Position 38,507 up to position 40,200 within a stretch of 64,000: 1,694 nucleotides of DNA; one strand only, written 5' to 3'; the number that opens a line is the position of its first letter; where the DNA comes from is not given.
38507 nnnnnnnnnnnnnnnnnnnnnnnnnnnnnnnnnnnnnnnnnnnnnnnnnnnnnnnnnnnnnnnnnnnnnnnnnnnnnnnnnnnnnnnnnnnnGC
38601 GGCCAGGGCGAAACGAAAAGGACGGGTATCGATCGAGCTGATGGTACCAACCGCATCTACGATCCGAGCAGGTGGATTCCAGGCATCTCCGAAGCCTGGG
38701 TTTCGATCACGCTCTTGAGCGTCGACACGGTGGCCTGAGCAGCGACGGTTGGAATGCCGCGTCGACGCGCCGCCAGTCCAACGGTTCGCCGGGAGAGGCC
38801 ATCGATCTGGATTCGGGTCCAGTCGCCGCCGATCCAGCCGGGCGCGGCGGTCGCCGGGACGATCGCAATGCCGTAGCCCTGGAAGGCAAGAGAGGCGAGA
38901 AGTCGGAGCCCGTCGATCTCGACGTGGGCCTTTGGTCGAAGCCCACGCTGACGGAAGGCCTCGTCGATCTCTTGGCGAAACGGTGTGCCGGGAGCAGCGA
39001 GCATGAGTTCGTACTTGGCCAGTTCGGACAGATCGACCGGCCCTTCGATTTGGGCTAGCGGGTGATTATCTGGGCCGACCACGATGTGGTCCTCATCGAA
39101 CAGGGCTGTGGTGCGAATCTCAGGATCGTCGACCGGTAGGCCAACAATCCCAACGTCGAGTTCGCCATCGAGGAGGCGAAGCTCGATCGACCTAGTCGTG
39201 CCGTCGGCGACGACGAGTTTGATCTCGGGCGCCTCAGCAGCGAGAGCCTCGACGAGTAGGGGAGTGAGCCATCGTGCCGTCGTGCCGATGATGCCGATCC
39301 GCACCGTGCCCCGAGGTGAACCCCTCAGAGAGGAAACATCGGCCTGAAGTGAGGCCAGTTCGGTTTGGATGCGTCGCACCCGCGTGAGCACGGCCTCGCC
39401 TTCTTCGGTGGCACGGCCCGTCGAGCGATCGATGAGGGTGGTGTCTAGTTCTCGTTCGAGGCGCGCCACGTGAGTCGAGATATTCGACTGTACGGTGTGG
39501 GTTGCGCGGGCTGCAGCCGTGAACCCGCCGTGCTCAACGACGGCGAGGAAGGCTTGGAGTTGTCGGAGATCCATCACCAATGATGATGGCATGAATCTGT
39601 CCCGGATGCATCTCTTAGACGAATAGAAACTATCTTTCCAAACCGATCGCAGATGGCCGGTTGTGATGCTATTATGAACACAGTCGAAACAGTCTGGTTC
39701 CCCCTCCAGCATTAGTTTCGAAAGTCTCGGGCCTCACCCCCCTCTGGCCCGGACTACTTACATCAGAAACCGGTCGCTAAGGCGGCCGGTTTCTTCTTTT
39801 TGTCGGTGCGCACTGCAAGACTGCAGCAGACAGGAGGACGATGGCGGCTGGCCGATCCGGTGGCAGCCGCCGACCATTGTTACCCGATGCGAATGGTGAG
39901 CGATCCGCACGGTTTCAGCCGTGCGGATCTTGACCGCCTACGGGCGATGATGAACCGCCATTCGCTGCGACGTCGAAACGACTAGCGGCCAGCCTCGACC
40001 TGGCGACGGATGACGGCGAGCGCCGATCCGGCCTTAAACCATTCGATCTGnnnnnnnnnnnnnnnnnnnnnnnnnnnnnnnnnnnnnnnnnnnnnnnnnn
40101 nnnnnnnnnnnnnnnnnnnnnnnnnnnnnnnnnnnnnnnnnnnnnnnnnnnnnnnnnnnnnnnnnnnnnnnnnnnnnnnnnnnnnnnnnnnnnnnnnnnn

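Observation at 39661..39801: Unannotated structured small RNA with two C-rich hairpin loops (6C-like), between lysR and aconitase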

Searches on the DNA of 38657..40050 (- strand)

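Call 4: search_rna_families(source=window, start=39500, end=40050, threshold=evalue, max_evalue=10, show_alignments=5)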
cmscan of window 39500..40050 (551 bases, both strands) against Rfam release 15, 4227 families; matches with E-value up to 10: 12.
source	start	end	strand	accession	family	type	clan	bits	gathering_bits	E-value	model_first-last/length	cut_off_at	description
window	39679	39795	+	RF02344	ar14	Gene; sRNA;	-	24.9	58.8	0.012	1-123/123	no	Alphaproteobacterial ar14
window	39670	39798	+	RF02342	ar7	Gene; sRNA;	-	22.3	60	0.026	1-145/145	no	Alphaproteobacterial sRNA ar7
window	39765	39817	-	RF00382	DnaX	Cis-reg; frameshift_element;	-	18.8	35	0.1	1-65/65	no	DnaX ribosomal frameshifting element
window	39951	39991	-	RF03934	mir-m107-1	Gene; miRNA;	-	16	83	4.5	1-65/65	no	mir-m107-1 microRNA precursor family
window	39579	39609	+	RF00202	snoR66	Gene; snRNA; snoRNA; CD-box;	-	15.5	43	2.9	1-76/76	no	Small nucleolar RNA R66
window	39941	40002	-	RF01665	P13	Gene; sRNA;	-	15.5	70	9.3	1-76/76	no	Pseudomonas sRNA P13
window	39761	39818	-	RF02063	STnc350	Gene; sRNA;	-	15.2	60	4.9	1-68/68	no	Salmonella enterica sRNA STnc350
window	39765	39883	-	RF01670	P17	Gene; sRNA;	-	14.6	45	0.24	1-282/282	no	Pseudomonas sRNA P17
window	39838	39976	-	RF01754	radC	Cis-reg;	-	14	40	2.5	1-149/149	no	radC RNA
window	39805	39898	-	RF02479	GlsR13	Gene; snRNA; snoRNA; CD-box;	-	13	100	3.6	1-100/100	no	Small nucleolar RNA GlsR13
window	39943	39959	+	RF00095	snoPyro_CD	Gene; snRNA; snoRNA; CD-box;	CL00132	13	45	7.1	1-58/58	no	Pyrococcus C/D box small nucleolar RNA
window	39923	39970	+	RF01136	sR28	Gene; snRNA; snoRNA; CD-box;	-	9.8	39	6.5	1-55/55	no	Small nucleolar RNA sR28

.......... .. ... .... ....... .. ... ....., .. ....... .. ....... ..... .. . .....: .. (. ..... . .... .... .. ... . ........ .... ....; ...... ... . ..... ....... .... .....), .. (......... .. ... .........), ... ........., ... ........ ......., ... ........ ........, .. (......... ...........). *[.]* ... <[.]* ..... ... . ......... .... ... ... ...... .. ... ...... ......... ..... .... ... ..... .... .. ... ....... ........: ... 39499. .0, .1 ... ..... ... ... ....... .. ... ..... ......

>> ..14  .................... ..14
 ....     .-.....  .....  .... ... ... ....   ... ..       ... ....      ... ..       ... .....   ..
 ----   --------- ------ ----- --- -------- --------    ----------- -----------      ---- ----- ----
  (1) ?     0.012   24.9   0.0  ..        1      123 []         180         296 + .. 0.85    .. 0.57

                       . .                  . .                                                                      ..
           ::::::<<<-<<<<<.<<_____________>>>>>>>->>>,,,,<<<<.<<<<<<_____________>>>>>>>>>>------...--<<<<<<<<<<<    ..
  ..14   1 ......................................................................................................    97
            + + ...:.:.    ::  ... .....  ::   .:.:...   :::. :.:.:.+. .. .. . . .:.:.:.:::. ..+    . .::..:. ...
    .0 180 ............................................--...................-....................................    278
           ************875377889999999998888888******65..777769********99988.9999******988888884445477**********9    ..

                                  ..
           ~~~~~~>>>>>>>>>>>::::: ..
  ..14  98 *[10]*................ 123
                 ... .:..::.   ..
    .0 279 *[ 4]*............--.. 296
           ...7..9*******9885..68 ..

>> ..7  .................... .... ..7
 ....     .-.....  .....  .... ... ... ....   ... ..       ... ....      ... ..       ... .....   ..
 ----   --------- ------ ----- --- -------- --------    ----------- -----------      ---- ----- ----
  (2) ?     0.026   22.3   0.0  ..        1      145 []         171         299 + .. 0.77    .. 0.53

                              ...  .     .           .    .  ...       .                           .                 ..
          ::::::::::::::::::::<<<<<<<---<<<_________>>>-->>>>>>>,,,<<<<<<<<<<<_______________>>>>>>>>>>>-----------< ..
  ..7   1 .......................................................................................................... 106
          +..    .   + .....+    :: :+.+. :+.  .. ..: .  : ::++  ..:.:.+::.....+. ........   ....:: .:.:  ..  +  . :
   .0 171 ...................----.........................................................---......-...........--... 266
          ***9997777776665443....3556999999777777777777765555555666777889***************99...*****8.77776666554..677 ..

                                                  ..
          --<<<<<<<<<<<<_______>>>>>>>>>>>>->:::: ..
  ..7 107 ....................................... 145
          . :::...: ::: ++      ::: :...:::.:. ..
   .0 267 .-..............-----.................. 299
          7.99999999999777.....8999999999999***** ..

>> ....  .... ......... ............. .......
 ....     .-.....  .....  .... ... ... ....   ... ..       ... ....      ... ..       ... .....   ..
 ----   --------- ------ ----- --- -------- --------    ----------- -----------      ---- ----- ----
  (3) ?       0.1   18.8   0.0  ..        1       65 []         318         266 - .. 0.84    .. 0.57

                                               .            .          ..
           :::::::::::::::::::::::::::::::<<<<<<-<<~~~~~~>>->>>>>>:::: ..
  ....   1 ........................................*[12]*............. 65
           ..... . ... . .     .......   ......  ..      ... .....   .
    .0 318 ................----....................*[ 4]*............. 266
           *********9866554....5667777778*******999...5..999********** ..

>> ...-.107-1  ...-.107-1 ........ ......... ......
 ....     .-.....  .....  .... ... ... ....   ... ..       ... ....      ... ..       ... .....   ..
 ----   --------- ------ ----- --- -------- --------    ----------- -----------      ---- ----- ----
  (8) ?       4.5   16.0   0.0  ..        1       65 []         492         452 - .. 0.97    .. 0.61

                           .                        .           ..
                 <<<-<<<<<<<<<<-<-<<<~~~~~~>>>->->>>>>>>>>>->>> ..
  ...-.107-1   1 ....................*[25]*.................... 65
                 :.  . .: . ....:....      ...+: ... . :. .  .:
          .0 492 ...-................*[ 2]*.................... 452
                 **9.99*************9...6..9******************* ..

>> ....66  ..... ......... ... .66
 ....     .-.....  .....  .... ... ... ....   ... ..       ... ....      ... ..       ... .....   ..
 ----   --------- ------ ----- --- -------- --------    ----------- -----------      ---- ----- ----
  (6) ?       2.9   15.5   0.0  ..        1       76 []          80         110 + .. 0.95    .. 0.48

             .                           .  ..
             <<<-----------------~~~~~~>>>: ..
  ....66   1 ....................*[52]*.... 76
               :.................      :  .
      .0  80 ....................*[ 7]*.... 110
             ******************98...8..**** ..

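Call 40: search_rna_families(sources=[L102, L107, L108, L109, L110, L112, L119, L123, L125, L126, L075, L066], threshold=evalue, max_evalue=0.01, show_alignments=4)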
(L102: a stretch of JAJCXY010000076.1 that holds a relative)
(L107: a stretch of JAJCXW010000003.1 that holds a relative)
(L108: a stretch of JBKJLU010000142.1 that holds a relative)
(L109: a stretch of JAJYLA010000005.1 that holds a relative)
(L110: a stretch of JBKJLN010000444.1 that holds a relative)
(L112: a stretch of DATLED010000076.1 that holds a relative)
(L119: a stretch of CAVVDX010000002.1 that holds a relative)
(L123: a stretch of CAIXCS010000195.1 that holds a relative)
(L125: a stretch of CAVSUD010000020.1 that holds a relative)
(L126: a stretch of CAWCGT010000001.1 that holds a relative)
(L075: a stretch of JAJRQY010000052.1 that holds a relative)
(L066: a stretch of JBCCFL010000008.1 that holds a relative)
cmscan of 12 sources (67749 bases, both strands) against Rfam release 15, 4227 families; matches with E-value up to 0.01: 0.
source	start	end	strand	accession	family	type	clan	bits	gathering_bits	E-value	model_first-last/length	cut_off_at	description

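Call 42: search_rna_families(source=L108, start=2150, end=2500, threshold=evalue, max_evalue=10, show_alignments=3)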
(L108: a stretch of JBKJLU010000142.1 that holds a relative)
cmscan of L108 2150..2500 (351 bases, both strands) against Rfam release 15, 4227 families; matches with E-value up to 10: 1.
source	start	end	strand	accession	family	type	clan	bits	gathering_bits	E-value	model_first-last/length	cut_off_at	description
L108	2329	2363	-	RF02342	ar7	Gene; sRNA;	-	18.9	60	0.11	59-93/145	no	Alphaproteobacterial sRNA ar7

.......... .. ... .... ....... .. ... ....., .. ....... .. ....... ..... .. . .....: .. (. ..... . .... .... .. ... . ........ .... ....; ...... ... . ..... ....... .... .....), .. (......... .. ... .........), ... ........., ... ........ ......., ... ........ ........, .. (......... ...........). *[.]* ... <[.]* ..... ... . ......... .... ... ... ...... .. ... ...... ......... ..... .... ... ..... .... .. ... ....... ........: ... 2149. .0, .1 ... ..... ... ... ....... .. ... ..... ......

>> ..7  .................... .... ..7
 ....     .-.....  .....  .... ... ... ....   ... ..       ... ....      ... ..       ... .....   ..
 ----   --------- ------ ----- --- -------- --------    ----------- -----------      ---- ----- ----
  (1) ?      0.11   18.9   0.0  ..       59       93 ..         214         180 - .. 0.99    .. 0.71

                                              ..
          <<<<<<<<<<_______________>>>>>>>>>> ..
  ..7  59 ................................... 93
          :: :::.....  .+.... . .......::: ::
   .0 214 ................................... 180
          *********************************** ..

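Call 43: search_rna_families(source=L119, start=2200, end=2500, threshold=evalue, max_evalue=10, show_alignments=3)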
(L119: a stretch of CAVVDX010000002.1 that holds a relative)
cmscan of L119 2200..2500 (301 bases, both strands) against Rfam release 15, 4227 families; matches with E-value up to 10: 7.
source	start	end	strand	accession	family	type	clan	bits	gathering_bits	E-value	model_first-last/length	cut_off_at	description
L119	2353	2442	-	RF02344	ar14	Gene; sRNA;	-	28.7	58.8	0.00095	1-123/123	no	Alphaproteobacterial ar14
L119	2353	2430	-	RF02833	Scr3202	Gene; sRNA;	-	20.6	52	0.76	1-95/95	no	Streptomyces RNA 3202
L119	2355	2452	-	RF02342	ar7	Gene; sRNA;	-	18.9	60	0.089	1-145/145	no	Alphaproteobacterial sRNA ar7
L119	2358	2388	-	RF01811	PtaRNA1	Gene; antitoxin;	-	13.2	47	4.5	37-68/72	no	Plasmid transferred anti-sense RNA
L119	2379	2489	-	RF02184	ST7-OT3_2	Gene; lncRNA;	-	12.5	100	6.4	1-138/138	no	ST7 overlapping transcript 3 conserved region 2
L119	2442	2496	-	RF01133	sR3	Gene; snRNA; snoRNA; CD-box;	-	10.6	41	2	1-55/55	no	Small nucleolar RNA sR3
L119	2341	2406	-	RF02880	MH_s15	Gene; sRNA;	-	9.4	123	3.8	1-61/277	no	Mesorhizobail RNA 15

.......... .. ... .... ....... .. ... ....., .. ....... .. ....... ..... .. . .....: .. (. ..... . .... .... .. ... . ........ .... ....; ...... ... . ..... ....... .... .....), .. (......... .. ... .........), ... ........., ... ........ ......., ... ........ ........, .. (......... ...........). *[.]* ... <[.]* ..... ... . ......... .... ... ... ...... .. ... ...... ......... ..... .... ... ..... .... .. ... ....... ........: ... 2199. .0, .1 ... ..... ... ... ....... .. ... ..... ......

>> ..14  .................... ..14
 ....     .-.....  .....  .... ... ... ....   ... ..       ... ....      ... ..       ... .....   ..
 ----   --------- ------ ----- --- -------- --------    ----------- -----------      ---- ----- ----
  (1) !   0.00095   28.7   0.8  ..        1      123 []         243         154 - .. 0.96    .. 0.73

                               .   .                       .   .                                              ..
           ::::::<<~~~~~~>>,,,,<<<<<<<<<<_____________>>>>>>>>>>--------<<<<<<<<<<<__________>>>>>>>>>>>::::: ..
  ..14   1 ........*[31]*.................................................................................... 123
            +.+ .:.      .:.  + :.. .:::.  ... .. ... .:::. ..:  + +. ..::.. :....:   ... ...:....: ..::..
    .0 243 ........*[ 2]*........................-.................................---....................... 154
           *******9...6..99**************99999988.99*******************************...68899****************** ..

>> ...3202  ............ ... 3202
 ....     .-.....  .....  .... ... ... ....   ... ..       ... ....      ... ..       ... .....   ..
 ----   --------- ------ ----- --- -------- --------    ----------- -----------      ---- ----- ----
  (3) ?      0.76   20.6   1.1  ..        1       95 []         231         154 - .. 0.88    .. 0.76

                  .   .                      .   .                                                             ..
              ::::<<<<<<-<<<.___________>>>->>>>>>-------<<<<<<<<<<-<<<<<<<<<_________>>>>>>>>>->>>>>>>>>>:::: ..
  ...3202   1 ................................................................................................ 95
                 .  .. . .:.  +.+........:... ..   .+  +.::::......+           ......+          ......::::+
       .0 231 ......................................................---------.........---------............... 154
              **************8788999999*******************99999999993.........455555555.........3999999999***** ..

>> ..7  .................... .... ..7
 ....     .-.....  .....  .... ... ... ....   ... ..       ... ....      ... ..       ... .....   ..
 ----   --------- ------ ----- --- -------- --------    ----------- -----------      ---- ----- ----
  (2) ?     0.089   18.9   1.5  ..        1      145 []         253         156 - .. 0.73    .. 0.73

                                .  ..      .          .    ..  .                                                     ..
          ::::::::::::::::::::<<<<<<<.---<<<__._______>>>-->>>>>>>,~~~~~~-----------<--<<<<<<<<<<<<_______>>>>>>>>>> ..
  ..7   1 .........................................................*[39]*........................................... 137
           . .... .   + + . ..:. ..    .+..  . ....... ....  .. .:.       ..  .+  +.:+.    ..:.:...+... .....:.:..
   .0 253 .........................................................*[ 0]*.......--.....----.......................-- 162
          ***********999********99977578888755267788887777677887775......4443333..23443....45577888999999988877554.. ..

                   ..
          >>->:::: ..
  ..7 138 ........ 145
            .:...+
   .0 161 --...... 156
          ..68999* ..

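Call 64: build_rna_model(alignment_id=A5)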
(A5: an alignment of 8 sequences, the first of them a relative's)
Model R2 built from alignment A5 (8 sequences, 108 columns); structure: RNAalifold consensus.
model positions 95; base pairs 23; branch points 1; effective number of sequences 1.95; information 0.602 bits per position. Calibrated on 0.2 Mb of random sequence (short: E-values are rough).
structure used (alignment columns):
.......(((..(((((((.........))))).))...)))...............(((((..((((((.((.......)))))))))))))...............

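Call 81: search_with_rna_model(model_id=R2, sources=[L050, L051, L052, L053, L054, L055, L056, L057, L058, L059, L060, L061, L062, L063, L064, L065, L066, L067, L068, L069, L070, L071, L072, L073, L074, L075, L076, L077, L078, L079, L080, L081, L082, L083, L084, L085, L086, L087, L088, L089, L090, L091, L092, L093, L094, L095, L096, L097, L098, L099, L100, L101, L102, L103, L104, L105, L106, L107, L108, L109, L110, L111, L112, L113, L114, L115, L116, L117, L118, L119, L120, L121, L122, L123, L124, L125, L126, L127, L128, L129], max_evalue=0.01)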
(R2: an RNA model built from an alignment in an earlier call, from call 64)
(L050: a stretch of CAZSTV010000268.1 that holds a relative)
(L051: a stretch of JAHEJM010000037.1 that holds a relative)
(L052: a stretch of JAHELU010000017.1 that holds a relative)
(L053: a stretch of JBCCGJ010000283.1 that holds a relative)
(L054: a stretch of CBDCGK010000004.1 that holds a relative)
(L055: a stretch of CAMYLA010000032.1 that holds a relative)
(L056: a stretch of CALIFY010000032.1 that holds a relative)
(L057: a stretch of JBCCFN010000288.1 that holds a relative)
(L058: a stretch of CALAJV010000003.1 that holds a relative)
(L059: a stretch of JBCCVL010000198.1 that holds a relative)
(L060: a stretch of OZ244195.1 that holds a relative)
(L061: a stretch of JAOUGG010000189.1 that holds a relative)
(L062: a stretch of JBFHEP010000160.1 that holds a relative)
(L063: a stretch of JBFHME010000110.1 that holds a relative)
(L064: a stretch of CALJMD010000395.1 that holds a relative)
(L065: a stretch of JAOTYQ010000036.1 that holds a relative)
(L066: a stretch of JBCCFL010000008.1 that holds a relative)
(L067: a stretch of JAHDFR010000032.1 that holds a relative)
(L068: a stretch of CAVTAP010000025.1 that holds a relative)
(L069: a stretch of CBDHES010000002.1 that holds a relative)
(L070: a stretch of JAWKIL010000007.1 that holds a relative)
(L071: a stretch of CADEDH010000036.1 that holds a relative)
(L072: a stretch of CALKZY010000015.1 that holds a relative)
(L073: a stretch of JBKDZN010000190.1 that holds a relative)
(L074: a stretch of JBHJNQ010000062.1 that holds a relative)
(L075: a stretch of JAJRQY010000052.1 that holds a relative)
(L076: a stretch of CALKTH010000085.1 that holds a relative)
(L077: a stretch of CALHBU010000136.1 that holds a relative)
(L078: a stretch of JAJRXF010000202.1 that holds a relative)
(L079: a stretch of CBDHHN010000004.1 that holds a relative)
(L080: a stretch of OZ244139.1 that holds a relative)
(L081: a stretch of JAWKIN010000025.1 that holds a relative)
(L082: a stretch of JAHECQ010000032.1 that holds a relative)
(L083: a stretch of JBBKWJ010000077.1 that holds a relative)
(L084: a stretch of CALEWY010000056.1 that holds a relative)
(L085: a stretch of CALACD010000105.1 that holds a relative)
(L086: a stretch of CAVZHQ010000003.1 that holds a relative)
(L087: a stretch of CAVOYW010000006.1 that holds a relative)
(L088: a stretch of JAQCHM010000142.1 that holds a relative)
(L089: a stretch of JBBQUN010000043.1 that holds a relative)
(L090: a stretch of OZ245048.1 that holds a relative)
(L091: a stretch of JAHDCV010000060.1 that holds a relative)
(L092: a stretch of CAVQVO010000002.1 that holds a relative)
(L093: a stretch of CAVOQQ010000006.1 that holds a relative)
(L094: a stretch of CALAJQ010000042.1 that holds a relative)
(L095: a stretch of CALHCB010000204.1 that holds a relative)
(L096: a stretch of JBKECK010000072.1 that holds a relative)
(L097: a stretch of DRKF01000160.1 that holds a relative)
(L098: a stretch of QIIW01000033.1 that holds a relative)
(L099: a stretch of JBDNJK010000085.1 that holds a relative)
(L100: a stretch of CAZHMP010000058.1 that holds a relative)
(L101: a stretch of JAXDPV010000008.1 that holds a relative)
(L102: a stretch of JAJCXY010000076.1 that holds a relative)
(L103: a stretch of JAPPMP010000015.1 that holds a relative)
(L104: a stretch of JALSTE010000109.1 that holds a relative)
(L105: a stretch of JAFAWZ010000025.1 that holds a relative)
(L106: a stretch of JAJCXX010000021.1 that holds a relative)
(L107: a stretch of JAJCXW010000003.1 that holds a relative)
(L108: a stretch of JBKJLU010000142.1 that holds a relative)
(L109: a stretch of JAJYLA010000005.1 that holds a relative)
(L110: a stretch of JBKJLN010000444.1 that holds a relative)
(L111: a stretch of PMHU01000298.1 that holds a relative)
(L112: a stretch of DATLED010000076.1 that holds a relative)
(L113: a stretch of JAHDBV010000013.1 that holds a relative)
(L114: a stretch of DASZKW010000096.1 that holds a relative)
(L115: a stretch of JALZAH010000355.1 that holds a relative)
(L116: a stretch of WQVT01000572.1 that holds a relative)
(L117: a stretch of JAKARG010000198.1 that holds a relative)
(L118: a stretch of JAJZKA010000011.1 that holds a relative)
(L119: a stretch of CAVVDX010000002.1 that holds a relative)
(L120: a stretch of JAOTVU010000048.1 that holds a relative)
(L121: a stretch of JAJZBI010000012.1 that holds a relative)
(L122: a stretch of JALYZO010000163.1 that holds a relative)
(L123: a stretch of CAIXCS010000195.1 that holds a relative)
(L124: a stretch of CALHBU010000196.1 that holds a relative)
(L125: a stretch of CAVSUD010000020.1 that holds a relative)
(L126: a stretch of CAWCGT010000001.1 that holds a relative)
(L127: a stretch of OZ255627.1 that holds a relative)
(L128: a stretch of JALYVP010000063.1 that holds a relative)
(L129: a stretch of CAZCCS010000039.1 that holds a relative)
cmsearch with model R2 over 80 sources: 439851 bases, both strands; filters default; matches with E-value up to 0.01: 21.
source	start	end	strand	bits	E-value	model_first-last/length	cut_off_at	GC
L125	2329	2423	-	107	4.1e-27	1-95/95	no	0.69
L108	2320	2415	-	104.2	2.6e-26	1-95/95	no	0.65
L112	2328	2423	-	96.9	2.8e-24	1-95/95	no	0.67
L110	2328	2423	-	95.7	6e-24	1-95/95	no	0.7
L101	2330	2424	-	89.8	2.7e-22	1-95/95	no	0.68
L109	2345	2432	-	63.3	6.8e-15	1-95/95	no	0.75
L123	891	976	-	59.6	7e-14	1-95/95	no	0.62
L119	2347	2431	-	44.4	1.3e-09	1-95/95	no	0.76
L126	2311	2397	-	37.1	1.4e-07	1-95/95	no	0.71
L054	2265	2345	-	26.6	0.00012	1-95/95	no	0.53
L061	1801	1881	-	25.7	0.00021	1-95/95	no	0.54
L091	2236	2352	-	25.6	0.00022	1-95/95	no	0.66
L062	2265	2344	-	24.3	0.00052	1-95/95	no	0.57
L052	2298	2380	-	24.1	0.0006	1-95/95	no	0.55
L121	1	75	-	23.8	0.00074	1-81/95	3'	0.68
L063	2268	2350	-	23.7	0.00075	1-95/95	no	0.58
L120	2269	2348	-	23.4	0.00091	1-95/95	no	0.59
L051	2263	2347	-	23.4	0.00094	1-95/95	no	0.62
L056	2259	2341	-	22.7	0.0014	1-95/95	no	0.58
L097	2133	2205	-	22.3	0.0019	1-95/95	no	0.7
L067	2302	2382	-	19.9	0.0088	1-95/95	no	0.56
